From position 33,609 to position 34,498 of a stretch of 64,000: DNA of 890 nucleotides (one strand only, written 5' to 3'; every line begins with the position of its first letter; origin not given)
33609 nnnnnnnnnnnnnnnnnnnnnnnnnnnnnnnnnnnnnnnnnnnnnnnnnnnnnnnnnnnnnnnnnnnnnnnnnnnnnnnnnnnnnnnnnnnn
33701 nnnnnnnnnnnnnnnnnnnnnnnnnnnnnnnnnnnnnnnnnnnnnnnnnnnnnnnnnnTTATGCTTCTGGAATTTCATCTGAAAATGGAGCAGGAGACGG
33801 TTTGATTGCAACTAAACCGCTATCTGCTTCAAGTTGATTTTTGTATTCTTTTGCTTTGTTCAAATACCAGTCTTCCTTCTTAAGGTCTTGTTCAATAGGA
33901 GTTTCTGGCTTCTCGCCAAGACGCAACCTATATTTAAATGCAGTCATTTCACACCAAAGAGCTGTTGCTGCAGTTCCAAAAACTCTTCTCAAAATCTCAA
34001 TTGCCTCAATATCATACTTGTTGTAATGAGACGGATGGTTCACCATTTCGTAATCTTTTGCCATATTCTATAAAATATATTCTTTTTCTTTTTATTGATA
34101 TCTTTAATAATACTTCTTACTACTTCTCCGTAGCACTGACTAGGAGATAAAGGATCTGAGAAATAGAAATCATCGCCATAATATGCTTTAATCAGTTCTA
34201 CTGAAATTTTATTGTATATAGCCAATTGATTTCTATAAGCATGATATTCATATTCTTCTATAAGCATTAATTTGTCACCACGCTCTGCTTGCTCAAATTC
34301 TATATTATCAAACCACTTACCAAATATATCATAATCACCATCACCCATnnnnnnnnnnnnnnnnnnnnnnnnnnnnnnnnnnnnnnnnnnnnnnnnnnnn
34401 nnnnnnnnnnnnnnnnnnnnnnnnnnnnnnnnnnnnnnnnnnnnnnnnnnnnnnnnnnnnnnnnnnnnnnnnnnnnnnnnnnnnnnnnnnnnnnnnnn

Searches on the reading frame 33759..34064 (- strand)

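Call 3: search_protein_families(library=pfam, proteins=[window:33759-34064:-], max_evalue=0.01)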
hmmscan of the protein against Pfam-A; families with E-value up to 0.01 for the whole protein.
window:33759-34064:- (101 aa): 1 family
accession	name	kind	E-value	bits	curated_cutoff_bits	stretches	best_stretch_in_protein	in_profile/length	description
PF11753.13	DUF3310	-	4.7e-13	49.4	24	1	8-69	1-60/60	Protein of unknwon function (DUF3310)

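Call 5: search_protein_families(library=phrogs, proteins=[window:33759-34064:-], max_evalue=0.01)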
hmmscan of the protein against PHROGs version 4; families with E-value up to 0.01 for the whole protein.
window:33759-34064:- (101 aa): 15 families
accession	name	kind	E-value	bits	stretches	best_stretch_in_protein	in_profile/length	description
phrog_1689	-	other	2.3e-18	68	1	3-79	162-238/243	nucleotide kinase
phrog_236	-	other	2e-17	64.9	1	3-81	236-311/431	nucleotide kinase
phrog_4943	-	unknown function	5.6e-14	53.9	1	5-77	88-161/166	-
phrog_2585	-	other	8.6e-14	53.3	1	3-77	93-169/175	nucleotide kinase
phrog_1225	-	unknown function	2e-11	45.6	1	9-81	10-86/178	-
phrog_11324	-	other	6.6e-11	43.9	1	4-82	7-78/139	nucleotide kinase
phrog_4472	-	other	3.6e-07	31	1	7-74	13-76/100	nucleotide kinase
phrog_23238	-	unknown function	1e-06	29.6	1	7-74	127-192/196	-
phrog_18538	-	unknown function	1.3e-05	26.2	1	6-74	3-70/159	-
phrog_2387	-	other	1.5e-05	26.2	1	6-77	3-73/147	nucleotide kinase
phrog_36380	-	unknown function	1.8e-05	25.4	1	6-76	82-158/173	-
phrog_4897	-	other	2.4e-05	25.6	1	6-71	113-176/186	kinase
phrog_5839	-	unknown function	6.3e-05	24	1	6-77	6-69/128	-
phrog_26005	-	unknown function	0.0058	17.1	1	6-70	242-301/310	-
phrog_4824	-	unknown function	0.0086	17.1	0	9-74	7-62/128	-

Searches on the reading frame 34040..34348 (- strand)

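Call 3: search_protein_families(library=pfam, proteins=[window:34040-34348:-], max_evalue=0.01)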
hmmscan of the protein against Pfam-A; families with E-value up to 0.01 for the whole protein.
window:34040-34348:- (102 aa): 1 family
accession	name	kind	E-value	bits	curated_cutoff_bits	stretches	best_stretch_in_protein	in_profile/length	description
PF25189.1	Tad8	-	0.0022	18.2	27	1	52-87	29-65/76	Type II Thoeris inhibitor Tad8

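Call 5: search_protein_families(library=phrogs, proteins=[window:34040-34348:-], max_evalue=0.01)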
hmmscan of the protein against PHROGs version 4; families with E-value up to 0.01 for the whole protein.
window:34040-34348:- (102 aa): 0 families

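Call 45: search_protein_families(library=padloc, proteins=[window:34040-34348:-], max_evalue=0.01)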
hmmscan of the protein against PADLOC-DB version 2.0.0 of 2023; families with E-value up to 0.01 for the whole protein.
window:34040-34348:- (102 aa): 0 families
